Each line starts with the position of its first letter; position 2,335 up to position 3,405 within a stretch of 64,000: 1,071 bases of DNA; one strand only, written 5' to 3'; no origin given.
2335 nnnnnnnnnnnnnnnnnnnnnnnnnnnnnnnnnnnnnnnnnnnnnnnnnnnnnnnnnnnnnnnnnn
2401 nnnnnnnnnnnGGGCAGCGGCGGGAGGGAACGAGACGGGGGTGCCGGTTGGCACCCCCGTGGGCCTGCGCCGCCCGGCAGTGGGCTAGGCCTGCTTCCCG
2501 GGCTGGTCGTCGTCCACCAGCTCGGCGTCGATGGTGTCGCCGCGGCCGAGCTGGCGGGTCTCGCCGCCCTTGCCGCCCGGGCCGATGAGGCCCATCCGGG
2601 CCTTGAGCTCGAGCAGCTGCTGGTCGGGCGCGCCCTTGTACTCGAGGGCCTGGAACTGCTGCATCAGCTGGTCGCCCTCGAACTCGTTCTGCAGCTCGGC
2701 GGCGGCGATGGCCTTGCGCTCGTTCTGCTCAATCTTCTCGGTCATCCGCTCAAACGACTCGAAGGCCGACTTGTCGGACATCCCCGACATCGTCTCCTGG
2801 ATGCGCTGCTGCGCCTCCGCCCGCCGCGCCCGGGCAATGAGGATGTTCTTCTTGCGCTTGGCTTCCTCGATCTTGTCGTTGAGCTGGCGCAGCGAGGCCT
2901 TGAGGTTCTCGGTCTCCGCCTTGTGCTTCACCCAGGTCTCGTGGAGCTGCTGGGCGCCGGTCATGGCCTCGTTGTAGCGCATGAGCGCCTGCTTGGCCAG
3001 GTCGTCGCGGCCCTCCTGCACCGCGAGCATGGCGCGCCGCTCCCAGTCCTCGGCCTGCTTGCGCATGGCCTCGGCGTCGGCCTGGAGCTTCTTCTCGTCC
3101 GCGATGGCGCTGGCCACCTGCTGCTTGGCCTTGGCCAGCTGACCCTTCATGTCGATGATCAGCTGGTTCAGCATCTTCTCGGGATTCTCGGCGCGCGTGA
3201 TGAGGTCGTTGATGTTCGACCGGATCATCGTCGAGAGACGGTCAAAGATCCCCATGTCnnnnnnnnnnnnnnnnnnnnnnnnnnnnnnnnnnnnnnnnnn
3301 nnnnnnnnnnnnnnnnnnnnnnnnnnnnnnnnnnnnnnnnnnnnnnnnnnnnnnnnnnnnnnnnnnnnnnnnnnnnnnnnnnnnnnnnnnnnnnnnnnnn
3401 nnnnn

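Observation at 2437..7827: The array heads a 15-gene unit ending in YbjN/CesT-like + PspA: candidate expanded, PspB-like Psp membrane-stress system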

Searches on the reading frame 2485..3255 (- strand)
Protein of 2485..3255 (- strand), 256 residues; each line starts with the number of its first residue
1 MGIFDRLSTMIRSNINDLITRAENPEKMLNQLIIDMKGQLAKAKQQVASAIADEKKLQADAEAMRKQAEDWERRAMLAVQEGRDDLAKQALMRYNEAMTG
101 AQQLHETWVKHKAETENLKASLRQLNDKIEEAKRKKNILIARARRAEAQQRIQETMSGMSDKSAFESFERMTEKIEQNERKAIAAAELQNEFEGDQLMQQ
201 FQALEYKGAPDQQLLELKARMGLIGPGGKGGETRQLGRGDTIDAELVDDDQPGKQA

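Call 5: search_protein_families(library=pfam, max_evalue=1, proteins=[window:2485-3255:-])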
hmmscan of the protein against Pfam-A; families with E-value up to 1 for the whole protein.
window:2485-3255:- (256 aa): 5 families
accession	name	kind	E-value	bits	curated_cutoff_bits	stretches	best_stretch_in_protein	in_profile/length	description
PF04012.17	PspA_IM30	-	2.1e-48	165.3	33.9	1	2-220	1-217/220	PspA/IM30 family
PF09716.15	ETRAMP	-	0.016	15.7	29.1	1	113-140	28-55/81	Malarial early transcribed membrane protein (ETRAMP)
PF16925.10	TetR_C_13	-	0.17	12.8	27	1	164-216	45-97/109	Tetracyclin repressor-like, C-terminal domain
PF13607.11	Succ_CoA_lig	-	0.4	10.9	27.4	0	123-167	69-115/138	Succinyl-CoA ligase like flavodoxin domain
PF06419.17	COG6_N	-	0.42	11.2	27.4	1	15-68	38-91/114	Conserved oligomeric complex COG6, N-terminal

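Call 6: search_protein_families(library=ncbifam, max_evalue=1, proteins=[window:2485-3255:-])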
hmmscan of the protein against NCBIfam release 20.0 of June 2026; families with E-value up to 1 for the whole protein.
window:2485-3255:- (256 aa): 8 families
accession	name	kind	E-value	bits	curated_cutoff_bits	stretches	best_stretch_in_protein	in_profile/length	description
TIGR02977.1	phageshock_pspA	equivalog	3.2e-41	141.4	242.95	1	1-221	1-217/219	phage shock protein PspA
NF045984.1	StressProtLiaH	equivalog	1.3e-24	87.2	380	1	3-195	2-194/225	stress responsive protein LiaH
NF007974.0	PRK10698.1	equivalog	3e-22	79.4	336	1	1-221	1-217/222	phage shock protein PspA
TIGR04376.1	TIGR04376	hypoth_equivalog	0.00066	19.7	125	1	2-188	1-182/189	TIGR04376 family protein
NF009644.1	PRK13169.1-5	equivalog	0.022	15.3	130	1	29-76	13-60/116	DNA replication initiation control protein YabA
NF041439.1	TraE_Enteroc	subfamily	0.027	15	100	1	101-160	40-98/99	type IV conjugative transfer system protein TraE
TIGR01309.1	uL30_arch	equivalog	0.069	13.3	150.05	0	89-126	62-99/151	50S ribosomal protein L30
TIGR02168.1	SMC_prok_B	equivalog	0.27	8.9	567.35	1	30-194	671-868/1181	chromosome segregation protein SMC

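Call 65: search_protein_families(library=padloc, max_evalue=0.01, proteins=[window:2485-3255:-])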
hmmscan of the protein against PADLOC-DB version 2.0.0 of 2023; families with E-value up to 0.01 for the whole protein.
window:2485-3255:- (256 aa): 2 families
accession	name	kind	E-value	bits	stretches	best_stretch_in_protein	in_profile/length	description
PDLC00551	JetC2|JetC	-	0.0053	12.6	1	33-193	794-952/1365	DUF3584 domain; MukB-like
PDLC00638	ZorA2|ZorA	-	0.0084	12.9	1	31-187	326-485/545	MotA/ExbB/TolQ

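Call 66: find_encoding_contigs(protein=window:2485-3255:-, flank=6000, max_places=3)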
Protein window:2485-3255:- (256 aa): 6 contigs read that carry it; 3 places shown.
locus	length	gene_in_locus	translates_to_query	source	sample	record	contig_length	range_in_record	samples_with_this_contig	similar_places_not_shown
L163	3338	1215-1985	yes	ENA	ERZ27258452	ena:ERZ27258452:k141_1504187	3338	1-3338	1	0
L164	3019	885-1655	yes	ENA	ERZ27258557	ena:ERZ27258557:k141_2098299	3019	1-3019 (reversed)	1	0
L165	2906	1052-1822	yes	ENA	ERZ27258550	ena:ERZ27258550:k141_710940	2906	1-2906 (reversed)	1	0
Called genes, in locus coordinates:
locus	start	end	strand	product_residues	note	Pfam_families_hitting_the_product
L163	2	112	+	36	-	?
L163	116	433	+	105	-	-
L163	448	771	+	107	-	-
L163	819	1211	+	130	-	PF22550:CesT_Tir_1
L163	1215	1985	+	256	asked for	PF04012:PspA_IM30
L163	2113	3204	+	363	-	PF17396:DUF1611_N, PF07755:DUF1611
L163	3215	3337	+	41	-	?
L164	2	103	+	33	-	?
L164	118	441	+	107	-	-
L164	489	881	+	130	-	PF22550:CesT_Tir_1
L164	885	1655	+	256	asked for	PF04012:PspA_IM30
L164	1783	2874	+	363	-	PF17396:DUF1611_N, PF07755:DUF1611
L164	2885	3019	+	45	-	?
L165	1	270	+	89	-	?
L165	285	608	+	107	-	-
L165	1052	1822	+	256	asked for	PF04012:PspA_IM30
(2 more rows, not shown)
